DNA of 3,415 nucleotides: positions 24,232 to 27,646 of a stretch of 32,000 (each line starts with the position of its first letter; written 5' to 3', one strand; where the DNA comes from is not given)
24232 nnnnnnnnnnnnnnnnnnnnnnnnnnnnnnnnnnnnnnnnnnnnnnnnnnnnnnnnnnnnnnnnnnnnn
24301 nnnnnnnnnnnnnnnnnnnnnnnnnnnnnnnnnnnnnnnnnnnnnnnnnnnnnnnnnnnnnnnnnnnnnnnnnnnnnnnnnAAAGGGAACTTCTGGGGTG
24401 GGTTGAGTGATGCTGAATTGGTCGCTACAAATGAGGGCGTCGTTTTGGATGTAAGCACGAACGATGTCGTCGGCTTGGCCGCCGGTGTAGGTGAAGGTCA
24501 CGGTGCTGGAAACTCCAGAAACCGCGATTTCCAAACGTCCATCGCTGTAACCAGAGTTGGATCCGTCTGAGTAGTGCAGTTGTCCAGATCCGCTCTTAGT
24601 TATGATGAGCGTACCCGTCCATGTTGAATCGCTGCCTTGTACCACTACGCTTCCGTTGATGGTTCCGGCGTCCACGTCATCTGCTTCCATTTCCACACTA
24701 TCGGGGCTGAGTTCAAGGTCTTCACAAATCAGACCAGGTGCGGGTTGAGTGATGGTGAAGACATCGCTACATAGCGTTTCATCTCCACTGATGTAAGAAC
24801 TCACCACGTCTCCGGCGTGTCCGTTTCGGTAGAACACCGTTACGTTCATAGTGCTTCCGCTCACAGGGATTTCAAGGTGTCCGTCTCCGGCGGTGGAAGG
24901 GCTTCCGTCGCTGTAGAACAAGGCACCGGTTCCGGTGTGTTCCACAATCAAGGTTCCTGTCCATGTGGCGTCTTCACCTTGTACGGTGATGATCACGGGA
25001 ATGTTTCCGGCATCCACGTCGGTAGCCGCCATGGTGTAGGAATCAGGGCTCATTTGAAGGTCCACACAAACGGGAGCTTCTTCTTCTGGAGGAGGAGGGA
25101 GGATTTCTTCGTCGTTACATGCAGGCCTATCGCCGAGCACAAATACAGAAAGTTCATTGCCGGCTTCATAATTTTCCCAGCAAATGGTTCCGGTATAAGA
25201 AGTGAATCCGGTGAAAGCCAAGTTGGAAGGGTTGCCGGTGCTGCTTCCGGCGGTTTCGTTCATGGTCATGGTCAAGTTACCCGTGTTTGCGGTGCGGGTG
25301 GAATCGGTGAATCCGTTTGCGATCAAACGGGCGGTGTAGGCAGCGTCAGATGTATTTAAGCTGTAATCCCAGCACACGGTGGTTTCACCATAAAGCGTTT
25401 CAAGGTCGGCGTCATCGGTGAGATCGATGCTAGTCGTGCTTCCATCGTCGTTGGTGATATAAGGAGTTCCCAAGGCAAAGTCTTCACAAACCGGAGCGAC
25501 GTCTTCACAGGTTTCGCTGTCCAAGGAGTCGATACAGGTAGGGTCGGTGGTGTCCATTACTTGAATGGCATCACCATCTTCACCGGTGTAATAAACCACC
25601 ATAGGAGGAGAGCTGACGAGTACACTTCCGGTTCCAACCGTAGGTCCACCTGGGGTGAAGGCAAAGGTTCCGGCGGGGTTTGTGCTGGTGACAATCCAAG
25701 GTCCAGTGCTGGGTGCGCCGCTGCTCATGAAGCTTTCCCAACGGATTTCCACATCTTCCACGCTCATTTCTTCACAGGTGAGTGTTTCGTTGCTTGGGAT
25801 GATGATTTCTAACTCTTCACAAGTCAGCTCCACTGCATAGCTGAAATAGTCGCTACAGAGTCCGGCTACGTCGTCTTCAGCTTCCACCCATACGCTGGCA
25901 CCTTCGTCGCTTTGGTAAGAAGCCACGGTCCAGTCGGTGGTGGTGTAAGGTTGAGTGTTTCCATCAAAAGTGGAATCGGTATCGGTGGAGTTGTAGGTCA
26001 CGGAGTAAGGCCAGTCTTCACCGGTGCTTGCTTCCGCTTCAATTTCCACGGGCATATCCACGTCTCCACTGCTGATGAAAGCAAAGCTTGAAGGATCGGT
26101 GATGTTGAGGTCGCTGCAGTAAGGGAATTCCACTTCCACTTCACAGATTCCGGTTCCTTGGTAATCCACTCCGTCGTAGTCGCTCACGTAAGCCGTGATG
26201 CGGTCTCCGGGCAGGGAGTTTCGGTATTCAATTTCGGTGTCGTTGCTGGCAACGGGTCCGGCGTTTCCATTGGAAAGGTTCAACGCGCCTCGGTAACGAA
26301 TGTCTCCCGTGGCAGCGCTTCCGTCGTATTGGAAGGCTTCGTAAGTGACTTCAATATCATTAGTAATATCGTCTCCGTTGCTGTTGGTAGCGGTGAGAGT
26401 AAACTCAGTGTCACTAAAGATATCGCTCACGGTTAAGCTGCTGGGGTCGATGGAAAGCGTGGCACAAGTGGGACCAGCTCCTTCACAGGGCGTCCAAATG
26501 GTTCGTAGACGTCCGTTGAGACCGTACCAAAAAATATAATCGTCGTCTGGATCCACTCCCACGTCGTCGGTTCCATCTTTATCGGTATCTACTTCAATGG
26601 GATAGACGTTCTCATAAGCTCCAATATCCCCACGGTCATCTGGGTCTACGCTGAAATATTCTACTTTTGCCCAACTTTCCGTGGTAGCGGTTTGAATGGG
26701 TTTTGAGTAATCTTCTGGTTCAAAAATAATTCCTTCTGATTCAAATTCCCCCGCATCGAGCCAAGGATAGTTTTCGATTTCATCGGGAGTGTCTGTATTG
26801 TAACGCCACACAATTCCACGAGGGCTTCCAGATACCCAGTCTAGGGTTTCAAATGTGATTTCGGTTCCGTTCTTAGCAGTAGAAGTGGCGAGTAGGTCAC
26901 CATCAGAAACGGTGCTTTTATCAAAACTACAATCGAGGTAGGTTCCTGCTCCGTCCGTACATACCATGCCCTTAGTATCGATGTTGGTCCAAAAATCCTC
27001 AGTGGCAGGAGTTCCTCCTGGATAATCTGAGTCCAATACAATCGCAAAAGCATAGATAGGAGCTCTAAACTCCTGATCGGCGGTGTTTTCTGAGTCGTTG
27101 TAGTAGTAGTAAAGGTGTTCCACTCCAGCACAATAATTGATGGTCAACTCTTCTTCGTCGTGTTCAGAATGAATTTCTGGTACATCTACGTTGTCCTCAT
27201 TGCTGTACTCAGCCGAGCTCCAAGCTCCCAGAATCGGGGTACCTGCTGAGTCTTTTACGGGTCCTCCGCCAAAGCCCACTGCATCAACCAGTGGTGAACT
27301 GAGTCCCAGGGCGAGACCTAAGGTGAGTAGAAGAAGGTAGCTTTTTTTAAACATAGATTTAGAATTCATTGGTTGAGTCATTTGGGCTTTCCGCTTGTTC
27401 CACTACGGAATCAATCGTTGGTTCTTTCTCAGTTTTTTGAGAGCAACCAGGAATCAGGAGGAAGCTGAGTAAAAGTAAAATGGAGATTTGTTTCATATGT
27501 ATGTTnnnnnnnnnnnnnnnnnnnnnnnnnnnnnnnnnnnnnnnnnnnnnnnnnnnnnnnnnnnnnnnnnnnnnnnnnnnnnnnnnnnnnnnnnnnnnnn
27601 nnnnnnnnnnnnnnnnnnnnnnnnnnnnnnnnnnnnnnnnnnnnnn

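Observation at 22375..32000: Two giant ORFs bridged by a lipoprotein-like mini-ORF: candidate uncharacterised envelope or host-contact system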

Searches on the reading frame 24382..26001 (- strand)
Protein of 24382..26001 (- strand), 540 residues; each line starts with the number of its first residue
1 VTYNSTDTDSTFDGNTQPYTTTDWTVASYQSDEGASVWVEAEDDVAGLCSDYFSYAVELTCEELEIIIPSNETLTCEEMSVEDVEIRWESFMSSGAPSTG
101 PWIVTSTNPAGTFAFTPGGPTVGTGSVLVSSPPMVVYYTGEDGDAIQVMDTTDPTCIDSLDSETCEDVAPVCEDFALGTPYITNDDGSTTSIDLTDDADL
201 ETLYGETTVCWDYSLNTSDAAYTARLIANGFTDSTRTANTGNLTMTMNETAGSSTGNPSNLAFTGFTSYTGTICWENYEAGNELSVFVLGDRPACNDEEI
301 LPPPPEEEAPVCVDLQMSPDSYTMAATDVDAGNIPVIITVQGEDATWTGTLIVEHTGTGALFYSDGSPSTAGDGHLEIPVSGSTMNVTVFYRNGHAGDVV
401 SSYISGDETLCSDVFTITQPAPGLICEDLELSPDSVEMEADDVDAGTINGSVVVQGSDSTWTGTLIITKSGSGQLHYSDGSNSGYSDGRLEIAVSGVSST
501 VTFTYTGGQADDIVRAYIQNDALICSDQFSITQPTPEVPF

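Call 46: search_protein_families(library=pfam, proteins=[window:24382-26001:-], max_evalue=5)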
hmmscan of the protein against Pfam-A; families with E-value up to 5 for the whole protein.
window:24382-26001:- (540 aa): 2 families
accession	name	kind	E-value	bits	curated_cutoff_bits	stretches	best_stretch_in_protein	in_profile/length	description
PF08985.17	DP-EP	-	0.17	12.7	25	1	104-143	10-48/120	DP-EP family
PF08972.17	DUF1902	-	0.22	12.1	22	1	32-55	9-32/74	Domain of unknown function (DUF1902)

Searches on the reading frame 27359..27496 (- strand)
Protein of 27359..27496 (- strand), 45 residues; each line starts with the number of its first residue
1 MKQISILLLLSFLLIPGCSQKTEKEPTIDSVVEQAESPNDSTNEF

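Call 7: search_protein_families(library=pfam, proteins=[window:27359-27496:-], max_evalue=1)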
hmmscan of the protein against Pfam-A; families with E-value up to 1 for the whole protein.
window:27359-27496:- (45 aa): 1 family
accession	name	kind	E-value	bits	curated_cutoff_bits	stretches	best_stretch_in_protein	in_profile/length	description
PF05324.18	Sperm_Ag_HE2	-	0.11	13.3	20.1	1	7-44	7-46/70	Sperm antigen HE2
